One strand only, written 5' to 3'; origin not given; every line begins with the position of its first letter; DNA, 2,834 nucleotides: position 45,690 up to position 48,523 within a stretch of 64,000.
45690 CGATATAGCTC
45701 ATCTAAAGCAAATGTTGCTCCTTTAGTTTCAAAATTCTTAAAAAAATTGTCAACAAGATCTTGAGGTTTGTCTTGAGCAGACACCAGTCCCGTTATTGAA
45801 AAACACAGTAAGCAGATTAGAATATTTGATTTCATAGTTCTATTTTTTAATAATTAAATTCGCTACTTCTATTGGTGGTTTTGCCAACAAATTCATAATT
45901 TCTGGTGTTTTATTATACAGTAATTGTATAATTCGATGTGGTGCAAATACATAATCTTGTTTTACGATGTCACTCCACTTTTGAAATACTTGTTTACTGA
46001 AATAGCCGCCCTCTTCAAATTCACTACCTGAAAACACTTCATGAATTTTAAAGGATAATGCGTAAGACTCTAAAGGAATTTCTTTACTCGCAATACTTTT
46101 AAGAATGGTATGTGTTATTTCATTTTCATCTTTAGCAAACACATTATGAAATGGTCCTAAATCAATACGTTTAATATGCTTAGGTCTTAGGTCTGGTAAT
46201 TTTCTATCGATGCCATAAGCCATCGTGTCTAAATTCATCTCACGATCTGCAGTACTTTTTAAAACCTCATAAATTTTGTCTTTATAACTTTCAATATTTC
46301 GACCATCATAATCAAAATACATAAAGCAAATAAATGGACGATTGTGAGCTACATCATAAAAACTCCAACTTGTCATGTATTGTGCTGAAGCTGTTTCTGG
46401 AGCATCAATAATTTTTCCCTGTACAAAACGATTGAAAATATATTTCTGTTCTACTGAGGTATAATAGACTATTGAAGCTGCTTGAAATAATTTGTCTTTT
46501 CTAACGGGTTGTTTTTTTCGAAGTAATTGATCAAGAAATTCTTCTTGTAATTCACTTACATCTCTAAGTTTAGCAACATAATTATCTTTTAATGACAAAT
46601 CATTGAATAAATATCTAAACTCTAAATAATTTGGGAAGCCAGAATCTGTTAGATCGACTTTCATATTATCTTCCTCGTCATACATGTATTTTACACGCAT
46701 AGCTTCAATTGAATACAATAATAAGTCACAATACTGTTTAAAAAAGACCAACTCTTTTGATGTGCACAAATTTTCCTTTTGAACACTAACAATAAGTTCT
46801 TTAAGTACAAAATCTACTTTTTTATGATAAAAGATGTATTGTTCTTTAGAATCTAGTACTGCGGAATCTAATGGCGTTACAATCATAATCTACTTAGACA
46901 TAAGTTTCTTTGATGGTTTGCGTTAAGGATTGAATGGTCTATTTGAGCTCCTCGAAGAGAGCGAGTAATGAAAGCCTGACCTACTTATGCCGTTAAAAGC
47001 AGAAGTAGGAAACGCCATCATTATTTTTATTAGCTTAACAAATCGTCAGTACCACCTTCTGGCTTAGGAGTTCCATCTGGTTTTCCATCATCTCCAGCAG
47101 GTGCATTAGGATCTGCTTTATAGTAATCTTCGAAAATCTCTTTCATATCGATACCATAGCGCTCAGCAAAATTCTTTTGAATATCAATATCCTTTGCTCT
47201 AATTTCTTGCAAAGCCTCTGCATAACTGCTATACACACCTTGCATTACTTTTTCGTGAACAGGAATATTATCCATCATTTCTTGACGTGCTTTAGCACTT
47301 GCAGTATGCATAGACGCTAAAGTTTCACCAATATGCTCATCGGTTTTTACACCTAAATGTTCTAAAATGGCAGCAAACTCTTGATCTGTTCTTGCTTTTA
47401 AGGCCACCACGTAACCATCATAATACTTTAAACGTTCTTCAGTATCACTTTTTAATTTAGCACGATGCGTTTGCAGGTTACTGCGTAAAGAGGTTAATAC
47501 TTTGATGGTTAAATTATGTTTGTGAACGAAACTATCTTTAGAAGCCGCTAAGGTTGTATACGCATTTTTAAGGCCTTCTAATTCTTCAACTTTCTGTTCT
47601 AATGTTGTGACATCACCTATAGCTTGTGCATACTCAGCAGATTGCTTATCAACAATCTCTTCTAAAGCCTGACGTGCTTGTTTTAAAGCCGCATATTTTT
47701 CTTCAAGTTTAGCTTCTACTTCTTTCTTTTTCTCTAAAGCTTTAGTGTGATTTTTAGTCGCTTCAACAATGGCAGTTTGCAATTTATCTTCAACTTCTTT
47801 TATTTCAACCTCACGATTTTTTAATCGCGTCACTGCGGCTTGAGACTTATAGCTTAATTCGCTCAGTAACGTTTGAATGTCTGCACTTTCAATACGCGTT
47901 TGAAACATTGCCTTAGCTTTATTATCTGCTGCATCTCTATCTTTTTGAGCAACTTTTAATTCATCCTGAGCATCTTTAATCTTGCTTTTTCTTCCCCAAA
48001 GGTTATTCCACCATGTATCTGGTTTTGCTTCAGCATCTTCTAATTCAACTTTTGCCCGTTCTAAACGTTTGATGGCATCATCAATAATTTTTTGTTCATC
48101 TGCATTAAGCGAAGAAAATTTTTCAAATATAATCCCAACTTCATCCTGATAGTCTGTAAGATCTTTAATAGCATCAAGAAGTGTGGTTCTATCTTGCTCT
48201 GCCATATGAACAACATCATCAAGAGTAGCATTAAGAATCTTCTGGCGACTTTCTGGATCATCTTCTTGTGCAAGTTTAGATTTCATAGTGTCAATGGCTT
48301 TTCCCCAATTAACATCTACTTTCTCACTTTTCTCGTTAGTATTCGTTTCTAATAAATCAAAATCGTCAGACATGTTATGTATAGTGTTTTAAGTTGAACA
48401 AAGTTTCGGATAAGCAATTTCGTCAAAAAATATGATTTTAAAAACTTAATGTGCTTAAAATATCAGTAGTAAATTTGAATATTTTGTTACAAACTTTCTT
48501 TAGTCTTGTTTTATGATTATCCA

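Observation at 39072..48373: Eight-gene minus-strand cluster of mostly unrecognisable proteins around an AAA+ ATPase: candidate undescribed envelope-associated system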

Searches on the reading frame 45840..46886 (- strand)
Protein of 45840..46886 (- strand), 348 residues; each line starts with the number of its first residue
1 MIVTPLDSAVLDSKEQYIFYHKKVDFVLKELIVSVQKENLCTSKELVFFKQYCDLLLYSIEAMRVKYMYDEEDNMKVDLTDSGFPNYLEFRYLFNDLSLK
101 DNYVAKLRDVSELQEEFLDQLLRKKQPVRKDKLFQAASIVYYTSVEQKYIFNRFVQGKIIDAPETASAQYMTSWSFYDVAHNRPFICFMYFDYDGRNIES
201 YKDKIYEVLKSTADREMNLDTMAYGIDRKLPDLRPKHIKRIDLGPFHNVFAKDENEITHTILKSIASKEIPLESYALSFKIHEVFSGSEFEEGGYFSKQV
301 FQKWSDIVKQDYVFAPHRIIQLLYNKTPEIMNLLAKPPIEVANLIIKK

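Call 3: search_protein_families(library=pfam, proteins=[window:45840-46886:-], max_evalue=0.1)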
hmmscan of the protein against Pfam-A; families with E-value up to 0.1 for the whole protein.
window:45840-46886:- (348 aa): 0 families

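Call 4: search_protein_families(library=padloc, proteins=[window:45840-46886:-], max_evalue=0.1)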
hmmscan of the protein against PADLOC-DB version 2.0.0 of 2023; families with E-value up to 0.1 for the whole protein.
window:45840-46886:- (348 aa): 0 families

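Call 5: search_protein_families(library=ncbifam, proteins=[window:45840-46886:-], max_evalue=0.1)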
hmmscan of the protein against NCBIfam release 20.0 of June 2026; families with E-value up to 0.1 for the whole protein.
window:45840-46886:- (348 aa): 0 families

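Call 13: search_solved_structures(query=window:45840-46886:-, max_evalue=1)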
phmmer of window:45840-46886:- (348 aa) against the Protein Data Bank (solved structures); distinct sequences matched with E-value up to 1: 0.

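Call 17: search_protein_families(library=phrogs, proteins=[window:45840-46886:-], max_evalue=0.01)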
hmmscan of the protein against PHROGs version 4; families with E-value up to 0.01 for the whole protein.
window:45840-46886:- (348 aa): 0 families

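Call 63: search_solved_structures(query=A8, max_evalue=1)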
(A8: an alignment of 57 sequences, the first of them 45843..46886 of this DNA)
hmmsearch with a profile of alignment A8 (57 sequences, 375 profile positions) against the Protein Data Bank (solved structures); distinct sequences matched with E-value up to 1: 5.
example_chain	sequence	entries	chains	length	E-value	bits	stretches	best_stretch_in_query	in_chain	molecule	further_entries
6v41_AAA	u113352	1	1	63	0.2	14.1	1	155-199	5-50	Testis-specific chromodomain protein Y 1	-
4k34_A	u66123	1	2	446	0.22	13.9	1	7-92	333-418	Cation efflux system protein CusC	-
3pik_A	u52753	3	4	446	0.22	13.9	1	7-92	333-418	Cation efflux system protein cusC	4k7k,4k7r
9kt0_A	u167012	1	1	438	0.86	12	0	251-324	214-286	PcApiGT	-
9ksv_A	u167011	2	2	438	0.86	12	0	251-324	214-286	PcApiGT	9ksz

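Call 69: find_homologous_proteins(query=A8, max_evalue=0.001)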
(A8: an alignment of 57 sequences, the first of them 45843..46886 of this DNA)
Query A8 (57 sequences) (348 aa, profile of the alignment): 1327 proteins with E <= 0.001 among 6162 candidates; the best 120 are listed.
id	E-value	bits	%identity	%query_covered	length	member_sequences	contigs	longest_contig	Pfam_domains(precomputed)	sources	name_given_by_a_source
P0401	1.6e-139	483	74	99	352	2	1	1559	-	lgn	-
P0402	3.4e-139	482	75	99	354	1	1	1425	-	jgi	-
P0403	4.8e-139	482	83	99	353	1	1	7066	-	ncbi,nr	ncbi:MAG: hypothetical protein KDD03_10345 [Gelidibacter sp.]|nr:hypothetical protein [Gelidibacter 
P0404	8.1e-139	481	73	100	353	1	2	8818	-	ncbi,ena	-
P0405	2.8e-138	479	73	100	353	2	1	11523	-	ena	-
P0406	3.1e-138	479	74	99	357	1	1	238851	-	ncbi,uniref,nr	ncbi:hypothetical protein [uncultured Algibacter sp.]|uniref:hypothetical protein n=1 Tax=uncultured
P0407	3.9e-138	479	74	99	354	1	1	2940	-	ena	-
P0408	9.8e-138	478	73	100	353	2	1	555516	-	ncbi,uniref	ncbi:hypothetical protein WJN01_08055 [Flavobacteriaceae bacterium SZ-1-7]|uniref:hypothetical prote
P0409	1.1e-137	477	83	99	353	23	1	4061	-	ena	-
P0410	1.4e-137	477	72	99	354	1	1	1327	-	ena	-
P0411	1.6e-137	477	80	100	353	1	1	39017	-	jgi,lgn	jgi:hypothetical protein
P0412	2.0e-137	477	73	99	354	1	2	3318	-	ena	-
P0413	2.8e-137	476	74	99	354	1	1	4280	-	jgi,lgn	jgi:hypothetical protein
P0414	3.4e-137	476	74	99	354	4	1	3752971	-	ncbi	ncbi:hypothetical protein ABI125_10855 [Tamlana crocina]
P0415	3.9e-137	476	72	99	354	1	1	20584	-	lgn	-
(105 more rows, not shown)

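Call 70: search_protein_families(library=pfam, alignment_id=A8, max_evalue=1)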
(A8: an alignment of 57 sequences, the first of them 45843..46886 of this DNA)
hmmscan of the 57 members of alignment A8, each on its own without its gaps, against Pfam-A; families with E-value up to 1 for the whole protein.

A. member 1, window:45843-46886:- (348 aa): 0 families

B. families by the number of members that match (of 57 scanned): 19 families
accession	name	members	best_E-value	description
PF10304.15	RTP1_C2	2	0.2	Required for nuclear transport of RNA pol II C-terminus 2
PF20385.3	DUF6680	1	0.0053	Family of unknown function (DUF6680)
PF22054.2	BVU_2266-like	1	0.0098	BVU_2266-like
PF10345.15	Cohesin_load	1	0.035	Cohesin loading factor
PF02317.23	Octopine_DH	1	0.047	NAD/NADP octopine/nopaline dehydrogenase, alpha-helical domain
PF14484.11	FISNA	1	0.048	Fish-specific NACHT associated domain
PF09965.14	DUF2199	1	0.054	Uncharacterized protein conserved in bacteria (DUF2199)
PF10372.14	CdaS_N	1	0.06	Diadenylate cyclase CdaS, N-terminal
PF03936.21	Terpene_synth_C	1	0.062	Terpene synthase family, metal binding domain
PF06297.19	PET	1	0.073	PET Domain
PF11236.13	DUF3037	1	0.076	Protein of unknown function (DUF3037)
PF22838.1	COMMD8_HN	1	0.092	COMMD8, helical N-terminal domain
PF18258.6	IL4_i_Ig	1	0.094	Interleukin-4 inducing immunoglobulin-binding domain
PF22755.2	E217_gp28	1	0.1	E217 collar protein gp28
PF23875.1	DUF7229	1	0.12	Domain of unknown function (DUF7229)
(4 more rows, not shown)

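Call 80: predict_structure(alignment_id=A10)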
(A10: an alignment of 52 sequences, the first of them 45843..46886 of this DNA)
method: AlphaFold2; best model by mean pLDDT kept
length: 348 residues; sequences in the alignment: 52
mean_pLDDT: 88.3   pTM: 0.86
mean pLDDT of the five models: 88.3, 87.6, 87.5, 86.4, 86.3
residues with pLDDT >= 90: 193; 70-90: 138; 50-70: 7; < 50: 10
segments of 3 or more residues with pLDDT < 50: 1-8
pLDDT, mean of each block of 10 residues (from residue 1): 40 80 92 94 96 95 87 82 90 90 86 90 89 88 89 94 91 95 95 91 95 92 93 94 91 81 88 91 92 80 93 94 91 90 66
secondary structure, 60 per line:
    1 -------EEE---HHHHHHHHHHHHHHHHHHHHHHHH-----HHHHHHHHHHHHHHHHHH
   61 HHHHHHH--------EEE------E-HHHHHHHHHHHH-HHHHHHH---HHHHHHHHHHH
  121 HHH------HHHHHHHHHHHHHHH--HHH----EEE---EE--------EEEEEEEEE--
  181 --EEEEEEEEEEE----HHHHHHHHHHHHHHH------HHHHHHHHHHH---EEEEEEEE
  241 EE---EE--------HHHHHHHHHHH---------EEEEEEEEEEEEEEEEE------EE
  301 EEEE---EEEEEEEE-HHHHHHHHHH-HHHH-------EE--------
elements in order: E8-10 H14-37 H43-67 E76-78 H87-98 H100-106 H110-123 H130-144 E154-156 E170-178 E183-193 H198-212 H219-229 E233-242 H256-266 E276-292 E299-304 E308-315 H317-326 H328-331

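Call 82: fold_search(model_id=the predicted structure, library=pdb)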
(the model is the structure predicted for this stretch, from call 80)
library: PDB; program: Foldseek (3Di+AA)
matches with E <= 10: 341; with E <= 0.001: 0
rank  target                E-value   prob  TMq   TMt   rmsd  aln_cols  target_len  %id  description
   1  8i5f_A                7.4e-02  0.06  0.12  0.10  21.7       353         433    7  Crystal structure of the DHR-2 domain of DOCK10 in complex with Cdc42 (T17N mutant) (released 2023-03-15)
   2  4r99_C                2.0e-01  0.08  0.12  0.13  19.1       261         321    9  Crystal structure of a uricase from Bacillus fastidious (released 2015-05-27)
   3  7ala_D                2.4e-01  0.16  0.14  0.24  11.3       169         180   15  human GCH-GFRP inhibitory complex (released 2021-10-13)
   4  3spw_A                2.6e-01  0.04  0.10  0.09  20.2       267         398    7  Structure of Osh4p/Kes1p in complex with phosphatidylinositol 4-phosphate (released 2011-11-23)
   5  6z88_A                3.2e-01  0.14  0.14  0.25  13.7       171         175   12  human GTP cyclohydrolase I in complex with allosteric inhibitor (released 2020-12-09)
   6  7alc_A                3.2e-01  0.12  0.13  0.22  12.9       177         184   13  human GCH-GFRP stimulatory complex (released 2021-10-13)
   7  6yfb_AA               3.6e-01  0.10  0.11  0.20  18.9       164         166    4  Virus-like particle of bacteriophage AVE016 (released 2020-09-02)
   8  7alc_E                3.8e-01  0.15  0.15  0.26  12.3       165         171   14  human GCH-GFRP stimulatory complex (released 2021-10-13)
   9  6z87_C                3.8e-01  0.13  0.14  0.23  12.7       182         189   13  human GTP cyclohydrolase I (released 2020-12-09)
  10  7alb_F                3.8e-01  0.12  0.14  0.22  13.0       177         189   12  human GCH-GFRP stimulatory complex 7-deaza-GTP bound (released 2021-10-13)
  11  5ayj_C                3.8e-01  0.05  0.12  0.13  20.2       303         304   10  Hyperthermostable mutant of Bacillus sp. TB-90 Urate Oxidase - R298C (released 2016-01-20)
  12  6z88_B                4.3e-01  0.14  0.15  0.26  13.3       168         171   15  human GTP cyclohydrolase I in complex with allosteric inhibitor (released 2020-12-09)
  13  4z6j_B                4.3e-01  0.04  0.08  0.16  15.1       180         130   10  Crystal structure of apo intact hoefavidin (released 2015-07-15)
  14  6z88_E                4.5e-01  0.16  0.14  0.25  13.9       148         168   14  human GTP cyclohydrolase I in complex with allosteric inhibitor (released 2020-12-09)
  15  6z88_D                4.5e-01  0.15  0.15  0.26  10.8       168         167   13  human GTP cyclohydrolase I in complex with allosteric inhibitor (released 2020-12-09)
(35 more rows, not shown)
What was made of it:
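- Tried and rejected: Rejected (calls 70, 82). I treat this as noise (call 82).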

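Call 88: fold_search(model_id=the predicted structure, library=viral)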
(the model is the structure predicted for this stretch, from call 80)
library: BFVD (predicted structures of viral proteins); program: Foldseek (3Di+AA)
matches with E <= 10: 518; with E <= 0.001: 0
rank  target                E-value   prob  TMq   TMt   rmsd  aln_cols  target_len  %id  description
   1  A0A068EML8            8.4e-03  0.14  0.12  0.10  27.4       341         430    9  Maturation/attachment protein [Marine phage EC]
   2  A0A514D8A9            8.9e-03  0.09  0.08  0.10  27.4       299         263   11  Maturation [Leviviridae sp.]
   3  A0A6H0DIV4            1.4e-02  0.15  0.11  0.10  26.8       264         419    6  Uncharacterized protein [de Gerlache virus]
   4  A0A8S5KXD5            1.5e-02  0.08  0.09  0.08  26.4       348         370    8  Maturation protein [ssRNA phage ESE021]
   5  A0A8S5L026            1.7e-02  0.06  0.09  0.07  28.6       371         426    9  Maturation protein [ssRNA phage SRR5467139_2]
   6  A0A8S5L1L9            1.9e-02  0.15  0.10  0.07  26.3       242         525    8  Maturation protein [ssRNA phage Zoerhiza.1_16]
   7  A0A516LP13            2.3e-02  0.16  0.09  0.17  18.4       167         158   11  (no name in the UniProt tables at hand)
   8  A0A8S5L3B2            2.5e-02  0.08  0.11  0.08  26.6       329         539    9  Maturation protein [ssRNA phage Gephyllon.2_1]
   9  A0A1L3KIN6            2.6e-02  0.13  0.14  0.11  27.0       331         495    6  Maturation protein [Shahe levi-like virus 1]
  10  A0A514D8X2            3.1e-02  0.06  0.09  0.11  28.2       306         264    9  Maturation (Fragment) [Leviviridae sp.]
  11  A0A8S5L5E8            3.1e-02  0.04  0.08  0.07  29.8       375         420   10  Maturation protein [ssRNA phage SRR5466728_2]
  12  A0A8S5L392            4.1e-02  0.10  0.09  0.07  24.0       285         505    7  Maturation protein [ssRNA phage SRR6050738_3]
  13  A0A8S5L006            4.4e-02  0.06  0.10  0.07  24.2       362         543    9  Maturation protein [ssRNA phage SRR6960799_5]
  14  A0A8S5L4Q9            4.6e-02  0.08  0.10  0.08  25.3       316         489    7  Maturation protein [ssRNA phage SRR5466725_16]
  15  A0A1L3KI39            4.9e-02  0.08  0.11  0.11  23.4       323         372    7  Maturation protein [Beihai levi-like virus 27]
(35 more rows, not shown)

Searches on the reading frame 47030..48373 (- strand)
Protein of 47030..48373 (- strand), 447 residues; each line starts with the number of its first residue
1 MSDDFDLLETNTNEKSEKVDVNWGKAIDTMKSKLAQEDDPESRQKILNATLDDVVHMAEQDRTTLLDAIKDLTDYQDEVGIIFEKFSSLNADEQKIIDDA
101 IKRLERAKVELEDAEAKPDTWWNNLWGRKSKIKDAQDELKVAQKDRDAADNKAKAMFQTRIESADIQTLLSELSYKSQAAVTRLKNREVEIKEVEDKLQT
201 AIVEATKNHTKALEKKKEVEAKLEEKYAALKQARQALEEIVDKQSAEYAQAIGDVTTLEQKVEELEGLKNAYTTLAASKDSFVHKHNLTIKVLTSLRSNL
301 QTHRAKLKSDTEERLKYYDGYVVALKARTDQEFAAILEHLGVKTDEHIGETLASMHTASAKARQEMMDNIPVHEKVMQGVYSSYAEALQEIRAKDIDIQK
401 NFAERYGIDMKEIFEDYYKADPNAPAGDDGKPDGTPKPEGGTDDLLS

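Call 3: search_protein_families(library=pfam, proteins=[window:47030-48373:-], max_evalue=0.1)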
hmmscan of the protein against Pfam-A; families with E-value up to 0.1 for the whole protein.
window:47030-48373:- (447 aa): 1 family
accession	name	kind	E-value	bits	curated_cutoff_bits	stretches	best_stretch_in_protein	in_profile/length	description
PF01983.22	CofC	-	0.025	14.2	22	1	25-96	8-82/217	Guanylyl transferase CofC like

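Call 4: search_protein_families(library=padloc, proteins=[window:47030-48373:-], max_evalue=0.1)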
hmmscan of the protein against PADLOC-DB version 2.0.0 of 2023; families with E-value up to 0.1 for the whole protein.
window:47030-48373:- (447 aa): 1 family
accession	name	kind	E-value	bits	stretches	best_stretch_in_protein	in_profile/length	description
PDLC00553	JetC2|JetC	-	0.0014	14.6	1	101-332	846-1083/1361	DUF3584 domain; MukB-like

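Call 5: search_protein_families(library=ncbifam, proteins=[window:47030-48373:-], max_evalue=0.1)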
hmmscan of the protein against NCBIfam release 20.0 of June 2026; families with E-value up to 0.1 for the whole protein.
window:47030-48373:- (447 aa): 2 families
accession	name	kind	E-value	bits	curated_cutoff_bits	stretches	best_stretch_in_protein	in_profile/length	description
TIGR02168.1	SMC_prok_B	equivalog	0.0039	14.9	567.35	1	128-338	691-906/1181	chromosome segregation protein SMC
NF041035.1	Rad50_Halo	equivalog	0.017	13.5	1000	1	49-371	261-578/883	DNA double-strand break repair ATPase Rad50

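Call 10: search_solved_structures(query=window:47030-48373:-, max_evalue=1)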
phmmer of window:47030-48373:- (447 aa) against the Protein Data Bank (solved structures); distinct sequences matched with E-value up to 1: 2.
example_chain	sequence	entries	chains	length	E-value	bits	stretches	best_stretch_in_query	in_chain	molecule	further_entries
5oi7_A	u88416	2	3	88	0.068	15.5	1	234-299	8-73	Centrosomal protein of 85 kDa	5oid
5l8b_A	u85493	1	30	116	0.25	13.6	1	298-366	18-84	Uncharacterized protein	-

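Call 17: search_protein_families(library=phrogs, proteins=[window:47030-48373:-], max_evalue=0.01)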
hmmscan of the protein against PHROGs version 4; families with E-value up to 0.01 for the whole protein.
window:47030-48373:- (447 aa): 0 families

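Call 28: find_homologous_proteins(query=window:47030-48373:-)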
Query window:47030-48373:- (447 aa): 1142 proteins with E <= 0.001 among 8000 candidates; the best 120 are listed.
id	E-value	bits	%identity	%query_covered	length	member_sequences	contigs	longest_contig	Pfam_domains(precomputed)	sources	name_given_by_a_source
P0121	4.5e-275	930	98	100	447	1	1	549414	-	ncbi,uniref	ncbi:microtubule-binding protein [Psychroserpens mesophilus]|uniref:microtubule-binding protein n=1 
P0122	3.5e-274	927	97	100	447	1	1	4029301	-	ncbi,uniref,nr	ncbi:coiled-coil domain-containing protein [Psychroserpens ponticola]|uniref:Microtubule-binding pro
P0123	5.8e-273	923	97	100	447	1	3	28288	-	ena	-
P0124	2.4e-271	918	96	100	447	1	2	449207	-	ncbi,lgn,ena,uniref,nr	ncbi:hypothetical protein [Psychroserpens mesophilus]|uniref:hypothetical protein n=1 Tax=Psychroser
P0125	2.8e-270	914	96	100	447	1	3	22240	-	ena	-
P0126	1.8e-269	911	95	100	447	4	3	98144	-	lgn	-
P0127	3.8e-269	910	96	100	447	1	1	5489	-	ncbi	ncbi:microtubule-binding protein [Psychroserpens sp.]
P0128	8.6e-269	909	95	100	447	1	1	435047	-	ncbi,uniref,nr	ncbi:hypothetical protein [Psychroserpens jangbogonensis]|uniref:hypothetical protein n=1 Tax=Psychr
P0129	3.1e-268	907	96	100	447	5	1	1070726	-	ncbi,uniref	ncbi:microtubule-binding protein [Psychroserpens sp. S379A]|uniref:microtubule-binding protein n=1 T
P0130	1.7e-266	902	96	100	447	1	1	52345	-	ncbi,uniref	ncbi:microtubule-binding protein [Psychroserpens sp.]|uniref:microtubule-binding protein n=1 Tax=Psy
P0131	2.0e-262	888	94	100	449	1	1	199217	-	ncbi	-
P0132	2.0e-261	885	94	100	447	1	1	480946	-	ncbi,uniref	ncbi:microtubule-binding protein [Psychroserpens sp. XS_ASV72]|uniref:microtubule-binding protein n=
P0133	1.2e-260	882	93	100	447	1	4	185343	-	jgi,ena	-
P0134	1.8e-259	878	92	100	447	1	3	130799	-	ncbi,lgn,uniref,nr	ncbi:microtubule-binding protein [Subsaximicrobium wynnwilliamsii]|uniref:Microtubule-binding protei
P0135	4.6e-259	877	92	100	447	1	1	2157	-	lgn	-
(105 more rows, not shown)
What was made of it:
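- Databases label the coiled-coil protein 'microtubule-binding protein' or 'chromosome segregation ATPase' (call 28).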

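Call 65: search_protein_families(library=pfam, alignment_id=A9, max_evalue=1)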
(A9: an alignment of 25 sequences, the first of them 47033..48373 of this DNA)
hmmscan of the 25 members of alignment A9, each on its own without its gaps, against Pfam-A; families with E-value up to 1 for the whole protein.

A. member 1, window:47033-48373:- (447 aa): 6 families
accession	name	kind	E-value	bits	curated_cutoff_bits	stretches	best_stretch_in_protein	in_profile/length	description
PF01983.22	CofC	-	0.025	14.2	22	1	25-96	8-82/217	Guanylyl transferase CofC like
PF12983.12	DUF3867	-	0.16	12.5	27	1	392-414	57-79/185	Protein of unknown function (DUF3867)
PF04674.17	Phi_1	-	0.19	11.5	25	1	87-192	21-124/276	Phosphate-induced protein 1 conserved region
PF18288.6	FAA_hydro_N_2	-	0.2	12.6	25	0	202-239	28-65/78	Fumarylacetoacetase N-terminal domain 2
PF07836.16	DmpG_comm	-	0.2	11.7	27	0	378-414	13-38/63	DmpG-like communication domain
PF24611.2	Spectrin_Anc-1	-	0.56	10.9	33.2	1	225-275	22-72/115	Nuclear anchorage protein 1, spectrin-like repeat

B. families by the number of members that match (of 25 scanned): 63 families (the first 25 are shown)
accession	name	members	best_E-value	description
PF12325.13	TMF_TATA_bd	2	0.032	TATA element modulatory factor 1 TATA binding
PF16125.10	DUF4837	1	0.00051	Domain of unknown function (DUF4837)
PF01145.31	Band_7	1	0.00056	SPFH domain / Band 7 family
PF16535.10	T3SSipB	1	0.003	Type III cell invasion protein SipB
PF20570.3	DUF6779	1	0.0034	Domain of unknown function (DUF6779)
PF05335.18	DUF745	1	0.0036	Protein of unknown function (DUF745)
PF10458.14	Val_tRNA-synt_C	1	0.0036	Valyl tRNA synthetase tRNA binding arm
PF15680.10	OFCC1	1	0.0042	Orofacial cleft 1 candidate gene 1 protein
PF21211.3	FkbH_N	1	0.0055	FkbH, N-terminal domain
PF05791.16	Bacillus_HBL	1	0.0078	Bacillus haemolytic enterotoxin (HBL)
PF07901.16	DUF1672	1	0.0085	Protein of unknown function (DUF1672)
PF24481.2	CT398_CC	1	0.013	CT398-like coiled coil hairpin domain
PF01709.26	Transcrip_reg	1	0.018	TACO1/YebC second and third domain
PF16526.10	CLZ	1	0.021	C-terminal leucine zipper domain of cyclic nucleotide-gated channels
PF06295.17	ZapG-like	1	0.021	Z-ring associated protein G-like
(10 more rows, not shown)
